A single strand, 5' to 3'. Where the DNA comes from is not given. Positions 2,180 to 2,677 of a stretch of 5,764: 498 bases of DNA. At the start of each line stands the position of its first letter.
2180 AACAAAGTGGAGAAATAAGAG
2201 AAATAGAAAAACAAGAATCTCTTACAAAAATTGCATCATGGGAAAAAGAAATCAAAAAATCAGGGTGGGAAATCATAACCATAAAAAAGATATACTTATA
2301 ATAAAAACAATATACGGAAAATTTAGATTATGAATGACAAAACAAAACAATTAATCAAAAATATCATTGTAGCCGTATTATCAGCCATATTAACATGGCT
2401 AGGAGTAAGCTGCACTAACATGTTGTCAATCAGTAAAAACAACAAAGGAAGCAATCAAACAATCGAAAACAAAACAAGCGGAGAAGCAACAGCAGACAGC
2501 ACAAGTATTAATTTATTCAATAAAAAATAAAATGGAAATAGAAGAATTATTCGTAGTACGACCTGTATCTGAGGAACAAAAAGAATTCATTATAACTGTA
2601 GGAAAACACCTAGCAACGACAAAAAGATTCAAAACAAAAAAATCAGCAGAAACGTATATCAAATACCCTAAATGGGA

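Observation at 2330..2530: p66: small signal-anchor/lipoprotein-like protein in the structural operon, a candidate single-gene lysis protein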

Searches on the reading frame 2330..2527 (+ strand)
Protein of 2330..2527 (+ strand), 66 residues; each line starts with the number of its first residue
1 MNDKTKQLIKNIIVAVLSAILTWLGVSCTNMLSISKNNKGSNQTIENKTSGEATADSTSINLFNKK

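Call 4: search_protein_families(library=pfam, proteins=[window:2330-2527:+], max_evalue=0.1)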
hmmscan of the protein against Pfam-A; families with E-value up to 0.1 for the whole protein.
window:2330-2527:+ (66 aa): 3 families
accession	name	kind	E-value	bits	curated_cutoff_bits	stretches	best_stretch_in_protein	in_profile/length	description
PF10320.15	7TM_GPCR_Srsx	-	0.0085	16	24.1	1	2-63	179-240/257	Serpentine type 7TM GPCR chemoreceptor Srsx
PF20096.4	DUF6486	-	0.019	15.1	22.7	1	12-27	12-27/31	Family of unknown function (DUF6486)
PF13800.11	Sigma_reg_N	-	0.034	14.9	26.3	1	4-46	8-48/91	Sigma factor regulator N-terminal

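Call 5: search_protein_families(library=phrogs, proteins=[window:2330-2527:+], max_evalue=0.1)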
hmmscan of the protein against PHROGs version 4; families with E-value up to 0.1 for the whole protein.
window:2330-2527:+ (66 aa): 0 families

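Call 8: find_homologous_proteins(query=window:2330-2527:+, max_evalue=0.01)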
Query window:2330-2527:+ (66 aa): 280 proteins with E <= 0.01 among 280 candidates; the best 120 are listed.
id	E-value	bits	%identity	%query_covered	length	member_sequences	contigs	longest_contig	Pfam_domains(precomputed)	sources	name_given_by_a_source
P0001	2.5e-31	123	95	100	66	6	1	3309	-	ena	-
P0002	6.0e-31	121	95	100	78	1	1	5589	-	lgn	-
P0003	1.6e-30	120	91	100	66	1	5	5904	-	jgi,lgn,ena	jgi:hypothetical protein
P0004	3.8e-30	119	94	97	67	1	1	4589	-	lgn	-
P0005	9.4e-30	118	91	100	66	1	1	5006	-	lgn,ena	-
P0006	1.1e-29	118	91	100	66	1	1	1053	-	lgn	-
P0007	1.1e-29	117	92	100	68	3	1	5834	-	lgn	-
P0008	1.3e-29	117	91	100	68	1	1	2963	-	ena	-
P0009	1.5e-29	117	94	97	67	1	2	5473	-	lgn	-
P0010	1.9e-29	117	89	100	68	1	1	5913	-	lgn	-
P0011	2.6e-29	116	92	100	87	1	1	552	-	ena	-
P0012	2.7e-29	116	92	100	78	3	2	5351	-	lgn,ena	-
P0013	2.8e-29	116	88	100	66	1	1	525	-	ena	-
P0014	3.2e-29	116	89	100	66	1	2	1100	-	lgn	-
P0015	3.8e-29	116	88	100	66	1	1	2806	-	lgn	-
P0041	3.4e-27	110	86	100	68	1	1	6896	-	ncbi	-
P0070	1.6e-25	104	80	100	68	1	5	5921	-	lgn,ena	-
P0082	5.6e-25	103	82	100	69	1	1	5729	-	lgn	-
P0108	6.2e-23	96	74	100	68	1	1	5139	-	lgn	-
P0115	3.1e-22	94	73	100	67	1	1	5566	-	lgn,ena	-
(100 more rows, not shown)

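Call 17: search_dna_similar(query=window:2330-2527:+, collection=phages, mode=protein, max_evalue=0.01, max_rows=40)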
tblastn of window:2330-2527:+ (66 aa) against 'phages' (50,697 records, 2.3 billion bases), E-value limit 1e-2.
Records with a match: 8; places in all: 8; records where one place covers at least 80% of the query: 8.
Best place of each record, by identity: 60-80% 2; <60% 6.
By first word of the organism name: Dulem 4; Microviridae 2; Microvirus 1; Tortoise 1.
By host as written in the record: Varecia variegata 3; - 2; porcine 1; Lemur catta 1; Gopherus morafkai 1.
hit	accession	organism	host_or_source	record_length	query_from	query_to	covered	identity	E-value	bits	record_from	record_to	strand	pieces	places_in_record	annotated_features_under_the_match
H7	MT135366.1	Microvirus sp.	porcine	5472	1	66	100%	74.2%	4e-24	98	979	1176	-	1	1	none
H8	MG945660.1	Microviridae sp.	mink feces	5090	1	66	100%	68.2%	2e-22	93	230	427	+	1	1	similar to hypothetical protein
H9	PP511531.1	Dulem virus 232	Varecia variegata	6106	2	65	97%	42.2%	2e-3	39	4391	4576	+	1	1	hypothetical protein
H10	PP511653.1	Dulem virus 232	Varecia variegata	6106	2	65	97%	42.2%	2e-3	39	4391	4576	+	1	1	hypothetical protein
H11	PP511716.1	Dulem virus 232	Lemur catta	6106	2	65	97%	42.2%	2e-3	39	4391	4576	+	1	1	hypothetical protein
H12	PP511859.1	Dulem virus 232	Varecia variegata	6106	2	65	97%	42.2%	2e-3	39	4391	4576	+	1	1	hypothetical protein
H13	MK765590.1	Tortoise microvirus 40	Gopherus morafkai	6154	8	65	88%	44.8%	3e-4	42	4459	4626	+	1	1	none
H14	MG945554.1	Microviridae sp.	cattle genital tract secretion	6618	6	62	86%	38.6%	9e-3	37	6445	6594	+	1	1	similar to hypothetical protein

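Call 25: get_annotated_region(hit=H9, flank=3200)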
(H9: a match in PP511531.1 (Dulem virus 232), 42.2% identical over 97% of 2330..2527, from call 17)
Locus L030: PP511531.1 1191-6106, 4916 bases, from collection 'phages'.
description: Dulem virus 232 isolate Duke_24FS_47, complete genome.
organism: Dulem virus 232 (NCBI taxid 3145709)
taxonomy: Viruses; Monodnaviria; Sangervirae; Phixviricota; Malgrandaviricetes; Petitvirales; Microviridae; Microvirus
host: Varecia variegata; source: feces; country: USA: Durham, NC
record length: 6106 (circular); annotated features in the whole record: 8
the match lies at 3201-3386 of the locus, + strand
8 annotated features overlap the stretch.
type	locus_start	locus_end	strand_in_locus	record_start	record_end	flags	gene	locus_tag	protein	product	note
CDS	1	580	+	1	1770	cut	-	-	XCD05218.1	major capsid protein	-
CDS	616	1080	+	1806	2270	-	-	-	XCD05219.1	internal scaffolding protein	-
CDS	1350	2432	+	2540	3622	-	-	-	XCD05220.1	DNA pilot protein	-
CDS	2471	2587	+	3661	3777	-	-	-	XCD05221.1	hypothetical protein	-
CDS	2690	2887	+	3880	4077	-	-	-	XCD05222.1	hypothetical protein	-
CDS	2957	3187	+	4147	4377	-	-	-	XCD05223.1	hypothetical protein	-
CDS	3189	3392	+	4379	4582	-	-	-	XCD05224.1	hypothetical protein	-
CDS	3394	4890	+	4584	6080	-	-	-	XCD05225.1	replication initiator protein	-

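Call 26: get_annotated_region(hit=H13, flank=3200)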
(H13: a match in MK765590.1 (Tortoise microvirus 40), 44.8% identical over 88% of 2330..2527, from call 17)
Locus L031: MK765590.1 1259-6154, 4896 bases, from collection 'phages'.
description: Tortoise microvirus 40 isolate 40_SP_83, complete genome.
organism: Tortoise microvirus 40 (NCBI taxid 2583144)
taxonomy: Viruses; Monodnaviria; Sangervirae; Phixviricota; Malgrandaviricetes; Petitvirales; Microviridae
host: Gopherus morafkai; source: feces; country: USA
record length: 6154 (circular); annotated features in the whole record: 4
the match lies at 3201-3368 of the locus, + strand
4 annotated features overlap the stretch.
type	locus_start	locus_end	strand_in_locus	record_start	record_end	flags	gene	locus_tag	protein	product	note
CDS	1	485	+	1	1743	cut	-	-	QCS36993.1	major capsid protein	similar to PHA00363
CDS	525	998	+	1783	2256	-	-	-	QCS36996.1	internal scaffolding protein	similar to PHA00099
CDS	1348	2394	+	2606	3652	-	-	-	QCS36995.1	DNA pilot protein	similar to PHA00327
CDS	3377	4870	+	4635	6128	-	-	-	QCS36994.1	replication initiation protein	similar to PHA00330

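Call 27: get_annotated_region(hit=H14, flank=3400)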
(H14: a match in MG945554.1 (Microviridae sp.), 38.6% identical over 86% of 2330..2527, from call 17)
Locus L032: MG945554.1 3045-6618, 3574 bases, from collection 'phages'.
description: UNVERIFIED: Microviridae sp. isolate 3163-1602, complete genome.
organism: Microviridae sp. (NCBI taxid 2202644)
taxonomy: Viruses; Monodnaviria; Sangervirae; Phixviricota; Malgrandaviricetes; Petitvirales; Microviridae
host: -; source: cattle genital tract secretion; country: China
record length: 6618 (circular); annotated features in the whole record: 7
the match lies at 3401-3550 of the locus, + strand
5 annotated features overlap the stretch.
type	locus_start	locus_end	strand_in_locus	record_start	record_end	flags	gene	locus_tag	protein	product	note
misc_feature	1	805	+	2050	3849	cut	-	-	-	-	similar to VP1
misc_feature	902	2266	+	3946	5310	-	-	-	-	-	similar to VP2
misc_feature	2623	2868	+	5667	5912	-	-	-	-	-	similar to hypothetical protein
misc_feature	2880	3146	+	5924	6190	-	-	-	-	-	similar to hypothetical protein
misc_feature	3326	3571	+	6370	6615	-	-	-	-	-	similar to hypothetical protein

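Call 30: find_homologous_proteins(query=A1, max_evalue=0.001)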
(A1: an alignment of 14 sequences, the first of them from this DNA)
Query A1 (14 sequences) (66 aa, profile of the alignment): 2864 proteins with E <= 0.001 among 3125 candidates; the best 120 are listed.
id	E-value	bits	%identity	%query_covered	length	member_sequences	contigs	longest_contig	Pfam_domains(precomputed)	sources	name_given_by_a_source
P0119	2.7e-27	112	74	100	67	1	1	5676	-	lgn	-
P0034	3.6e-27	112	88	98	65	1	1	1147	-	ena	-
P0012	5.0e-27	111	92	100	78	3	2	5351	-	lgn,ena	-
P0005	6.2e-27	111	91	100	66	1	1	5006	-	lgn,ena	-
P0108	6.3e-27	111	74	100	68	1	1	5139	-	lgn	-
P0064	6.9e-27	111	80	100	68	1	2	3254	-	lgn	-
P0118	7.1e-27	111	74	100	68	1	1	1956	-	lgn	-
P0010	8.1e-27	110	89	100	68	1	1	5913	-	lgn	-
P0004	8.8e-27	110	94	97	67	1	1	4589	-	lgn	-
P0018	1.0e-26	110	91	100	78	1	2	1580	-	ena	-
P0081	1.0e-26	110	79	100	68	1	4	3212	-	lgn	-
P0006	1.1e-26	110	91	100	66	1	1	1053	-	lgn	-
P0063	1.1e-26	110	82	98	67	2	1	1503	-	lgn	-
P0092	1.2e-26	110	77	100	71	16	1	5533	-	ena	-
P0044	1.2e-26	110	88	97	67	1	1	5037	-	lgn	-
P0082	2.2e-26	109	82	100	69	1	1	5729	-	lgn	-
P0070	6.7e-26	108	80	100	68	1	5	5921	-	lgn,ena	-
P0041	9.3e-26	107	86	100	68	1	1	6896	-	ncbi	-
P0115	1.6e-25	106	73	100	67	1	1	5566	-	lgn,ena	-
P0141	5.2e-25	105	71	100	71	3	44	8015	-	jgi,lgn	jgi:hypothetical protein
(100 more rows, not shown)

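Call 35: search_protein_families(library=pfam, proteins=[window:2330-2527:+], max_evalue=10)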
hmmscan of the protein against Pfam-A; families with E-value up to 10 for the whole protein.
window:2330-2527:+ (66 aa): 3 families
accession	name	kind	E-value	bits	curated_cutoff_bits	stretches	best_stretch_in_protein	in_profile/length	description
PF10320.15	7TM_GPCR_Srsx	-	0.0085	16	24.1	1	2-63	179-240/257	Serpentine type 7TM GPCR chemoreceptor Srsx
PF20096.4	DUF6486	-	0.019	15.1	22.7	1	12-27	12-27/31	Family of unknown function (DUF6486)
PF13800.11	Sigma_reg_N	-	0.034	14.9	26.3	1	4-46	8-48/91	Sigma factor regulator N-terminal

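Call 36: find_related_loci(query=A2, collection=genome_contigs, flank=7000)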
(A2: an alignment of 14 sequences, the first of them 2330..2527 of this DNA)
Query A2 (66 aa) in genome_contigs; peptide patterns used: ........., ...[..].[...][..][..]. (x = any residue, [..] = any of these).
41 stretches matched a pattern, but none encodes a relative of the query by tblastn (E <= 1e-3).

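Call 41: search_protein_representatives(alignment_id=A2)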
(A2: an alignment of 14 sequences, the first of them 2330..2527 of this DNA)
Query: 14 sequences, 67 profile positions. Proteins with E-value up to 0.001 (for the whole library): 43; up to 1e-10: 5; up to 1e-30: 1. The best 43 are listed.
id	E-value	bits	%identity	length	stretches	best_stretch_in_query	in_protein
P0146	6.3e-33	128.4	-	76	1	1-66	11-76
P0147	1.2e-24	101.8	-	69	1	1-66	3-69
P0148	8.5e-22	92.7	-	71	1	1-49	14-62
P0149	6.5e-18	80.3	-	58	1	1-43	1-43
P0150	3.0e-12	62.1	-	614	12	19-31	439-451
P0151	2.8e-09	52.6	-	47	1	36-66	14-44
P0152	4.1e-09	52.1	-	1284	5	15-51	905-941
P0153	2.8e-08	49.4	-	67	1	3-62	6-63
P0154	1.4e-07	47.2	-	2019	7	15-54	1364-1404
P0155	2.7e-07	46.3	-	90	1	8-65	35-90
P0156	3.9e-07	45.7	-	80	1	7-64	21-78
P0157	7.0e-07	44.9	-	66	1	10-62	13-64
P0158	9.0e-07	44.6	-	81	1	7-65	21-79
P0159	2.0e-06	43.5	-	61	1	7-61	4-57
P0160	3.8e-06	42.6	-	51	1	35-66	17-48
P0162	6.9e-06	41.8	-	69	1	1-64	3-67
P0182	5.3e-04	35.7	-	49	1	21-62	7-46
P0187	8.3e-04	35.1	-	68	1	5-65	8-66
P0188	8.4e-04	35.1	-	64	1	3-50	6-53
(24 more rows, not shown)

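Call 43: predict_structure(alignment_id=A2)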
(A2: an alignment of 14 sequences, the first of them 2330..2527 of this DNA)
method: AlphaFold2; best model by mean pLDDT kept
length: 66 residues; sequences in the alignment: 14
mean_pLDDT: 59.5   pTM: 0.29
mean pLDDT of the five models: 59.5, 58.1, 57.1, 56.9, 53.2
residues with pLDDT >= 90: 0; 70-90: 22; 50-70: 14; < 50: 30
segments of 3 or more residues with pLDDT < 50: 36-38, 40-66
pLDDT, mean of each block of 10 residues (from residue 1): 80 85 66 52 42 42 42
secondary structure, 60 per line:
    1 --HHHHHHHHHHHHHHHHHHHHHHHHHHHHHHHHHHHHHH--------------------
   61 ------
elements in order: H3-40

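Call 50: find_encoding_contigs(protein=P0141, flank=6000, max_places=6)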
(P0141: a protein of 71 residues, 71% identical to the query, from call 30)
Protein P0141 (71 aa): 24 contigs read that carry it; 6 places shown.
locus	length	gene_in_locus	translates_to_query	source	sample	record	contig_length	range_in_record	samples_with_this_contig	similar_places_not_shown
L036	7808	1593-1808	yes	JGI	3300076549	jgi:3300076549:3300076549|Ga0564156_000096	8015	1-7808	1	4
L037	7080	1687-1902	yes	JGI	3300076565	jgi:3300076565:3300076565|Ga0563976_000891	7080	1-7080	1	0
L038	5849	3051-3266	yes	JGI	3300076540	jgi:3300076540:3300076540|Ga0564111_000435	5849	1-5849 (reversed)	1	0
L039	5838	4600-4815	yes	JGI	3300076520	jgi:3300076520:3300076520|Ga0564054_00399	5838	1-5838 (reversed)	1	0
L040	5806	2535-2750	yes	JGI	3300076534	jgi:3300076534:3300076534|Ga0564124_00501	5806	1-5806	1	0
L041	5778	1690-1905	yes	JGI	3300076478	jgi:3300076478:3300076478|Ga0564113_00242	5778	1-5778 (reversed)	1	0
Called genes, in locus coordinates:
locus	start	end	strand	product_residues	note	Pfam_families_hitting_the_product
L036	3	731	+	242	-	?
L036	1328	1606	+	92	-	-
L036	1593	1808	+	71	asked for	-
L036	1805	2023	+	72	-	-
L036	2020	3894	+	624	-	PF02305:Phage_F (weak)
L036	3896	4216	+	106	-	-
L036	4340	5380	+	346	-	-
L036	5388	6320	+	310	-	PF23343:REP_ORF2-G2P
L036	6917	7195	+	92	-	-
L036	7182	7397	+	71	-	-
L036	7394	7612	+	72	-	-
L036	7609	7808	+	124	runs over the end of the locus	-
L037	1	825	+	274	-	?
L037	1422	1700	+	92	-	-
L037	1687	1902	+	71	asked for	-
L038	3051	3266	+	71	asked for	-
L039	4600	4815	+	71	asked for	-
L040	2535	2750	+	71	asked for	-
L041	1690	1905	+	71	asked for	-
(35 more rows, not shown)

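Call 51: find_encoding_contigs(protein=P0041, flank=6000, max_places=3)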
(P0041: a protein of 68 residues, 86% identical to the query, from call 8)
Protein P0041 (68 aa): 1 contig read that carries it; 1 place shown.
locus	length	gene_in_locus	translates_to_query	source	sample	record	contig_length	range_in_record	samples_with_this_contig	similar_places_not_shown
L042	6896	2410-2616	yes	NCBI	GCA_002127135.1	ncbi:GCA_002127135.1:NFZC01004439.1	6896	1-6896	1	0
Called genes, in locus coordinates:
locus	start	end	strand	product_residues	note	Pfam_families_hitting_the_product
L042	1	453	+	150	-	?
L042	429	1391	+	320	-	PF23343:REP_ORF2-G2P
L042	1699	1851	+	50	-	-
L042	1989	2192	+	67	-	-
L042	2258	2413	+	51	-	-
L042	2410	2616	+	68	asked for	-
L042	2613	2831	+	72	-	-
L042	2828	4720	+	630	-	PF02305:Phage_F (faint)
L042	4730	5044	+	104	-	-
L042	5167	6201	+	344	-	-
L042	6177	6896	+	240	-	?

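Call 52: find_encoding_contigs(protein=P0082, flank=6000, max_places=1)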
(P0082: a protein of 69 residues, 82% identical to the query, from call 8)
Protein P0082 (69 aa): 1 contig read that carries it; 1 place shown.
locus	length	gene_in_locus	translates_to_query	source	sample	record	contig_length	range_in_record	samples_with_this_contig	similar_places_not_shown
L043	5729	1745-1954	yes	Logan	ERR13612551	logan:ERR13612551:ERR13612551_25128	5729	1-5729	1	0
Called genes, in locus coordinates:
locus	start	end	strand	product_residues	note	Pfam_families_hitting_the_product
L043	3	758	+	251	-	?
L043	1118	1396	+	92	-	-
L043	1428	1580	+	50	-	-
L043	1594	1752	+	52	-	-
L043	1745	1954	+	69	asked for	-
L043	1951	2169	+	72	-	-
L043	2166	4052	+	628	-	PF02305:Phage_F (weak)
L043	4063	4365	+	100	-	-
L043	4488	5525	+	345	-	-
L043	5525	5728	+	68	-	?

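Call 53: find_encoding_contigs(protein=P0115, flank=6000, max_places=1)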
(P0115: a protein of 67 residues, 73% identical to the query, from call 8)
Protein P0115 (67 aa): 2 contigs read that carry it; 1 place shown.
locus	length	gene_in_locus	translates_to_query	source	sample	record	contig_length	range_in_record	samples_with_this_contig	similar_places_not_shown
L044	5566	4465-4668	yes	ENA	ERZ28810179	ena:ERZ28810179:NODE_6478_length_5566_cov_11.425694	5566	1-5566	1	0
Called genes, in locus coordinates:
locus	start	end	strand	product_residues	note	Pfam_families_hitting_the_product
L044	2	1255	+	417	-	?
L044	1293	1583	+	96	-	-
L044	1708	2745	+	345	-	-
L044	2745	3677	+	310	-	PF23343:REP_ORF2-G2P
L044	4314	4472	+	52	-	-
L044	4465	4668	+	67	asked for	-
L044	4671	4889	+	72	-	-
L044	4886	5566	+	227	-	?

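Call 54: find_encoding_contigs(protein=P0108, flank=6000, max_places=1)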
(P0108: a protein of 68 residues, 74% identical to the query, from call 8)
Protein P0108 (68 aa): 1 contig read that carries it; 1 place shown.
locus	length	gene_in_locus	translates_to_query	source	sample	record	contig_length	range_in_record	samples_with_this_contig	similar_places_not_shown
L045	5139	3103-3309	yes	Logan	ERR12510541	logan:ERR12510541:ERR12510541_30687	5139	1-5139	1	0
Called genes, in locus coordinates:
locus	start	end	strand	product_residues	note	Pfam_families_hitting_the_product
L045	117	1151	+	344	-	-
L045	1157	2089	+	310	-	PF23343:REP_ORF2-G2P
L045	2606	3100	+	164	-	-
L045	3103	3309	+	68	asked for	-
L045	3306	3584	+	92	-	-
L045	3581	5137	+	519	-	?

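Call 55: find_encoding_contigs(protein=P0070, flank=6000, max_places=1)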
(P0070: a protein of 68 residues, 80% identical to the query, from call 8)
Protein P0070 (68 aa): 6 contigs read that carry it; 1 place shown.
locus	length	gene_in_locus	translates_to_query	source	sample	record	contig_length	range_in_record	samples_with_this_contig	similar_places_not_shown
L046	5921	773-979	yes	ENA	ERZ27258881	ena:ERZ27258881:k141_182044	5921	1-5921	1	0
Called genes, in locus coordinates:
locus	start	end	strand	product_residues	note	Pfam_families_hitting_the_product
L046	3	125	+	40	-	?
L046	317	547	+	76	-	-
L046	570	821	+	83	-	-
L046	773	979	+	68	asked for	-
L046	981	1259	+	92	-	-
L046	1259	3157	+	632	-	PF02305:Phage_F (faint)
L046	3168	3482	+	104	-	-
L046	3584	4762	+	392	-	-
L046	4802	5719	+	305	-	PF23343:REP_ORF2-G2P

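Call 60: find_related_loci(query=A2, collection=viral_contigs, flank=6500)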
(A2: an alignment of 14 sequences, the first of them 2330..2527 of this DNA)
Query A2 (66 aa) in viral_contigs; peptide patterns used: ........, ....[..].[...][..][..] (x = any residue, [..] = any of these).
33 stretches matched a pattern; 12 encode a relative of the query (tblastn E <= 1e-3); 12 distinct loci.
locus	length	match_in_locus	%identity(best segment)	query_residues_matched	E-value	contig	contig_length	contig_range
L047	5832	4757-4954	91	1-66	2e-36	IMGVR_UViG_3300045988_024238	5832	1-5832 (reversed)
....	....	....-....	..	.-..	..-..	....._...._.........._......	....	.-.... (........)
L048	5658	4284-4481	71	1-66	2e-28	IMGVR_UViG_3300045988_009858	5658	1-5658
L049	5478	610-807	70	1-66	5e-27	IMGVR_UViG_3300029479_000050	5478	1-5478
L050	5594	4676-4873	70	1-66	6e-27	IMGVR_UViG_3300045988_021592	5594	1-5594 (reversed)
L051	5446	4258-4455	70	1-66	2e-26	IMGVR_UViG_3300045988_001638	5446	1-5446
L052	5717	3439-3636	67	1-66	6e-26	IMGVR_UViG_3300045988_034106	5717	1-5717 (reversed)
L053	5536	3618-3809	69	1-64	4e-25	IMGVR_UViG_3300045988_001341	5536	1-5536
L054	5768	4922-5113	67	1-64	9e-25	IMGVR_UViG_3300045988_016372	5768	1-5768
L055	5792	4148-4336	67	1-63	4e-24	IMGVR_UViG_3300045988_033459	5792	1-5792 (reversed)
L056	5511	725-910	66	2-63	3e-23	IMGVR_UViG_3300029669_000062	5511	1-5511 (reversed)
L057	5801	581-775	62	1-65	1e-22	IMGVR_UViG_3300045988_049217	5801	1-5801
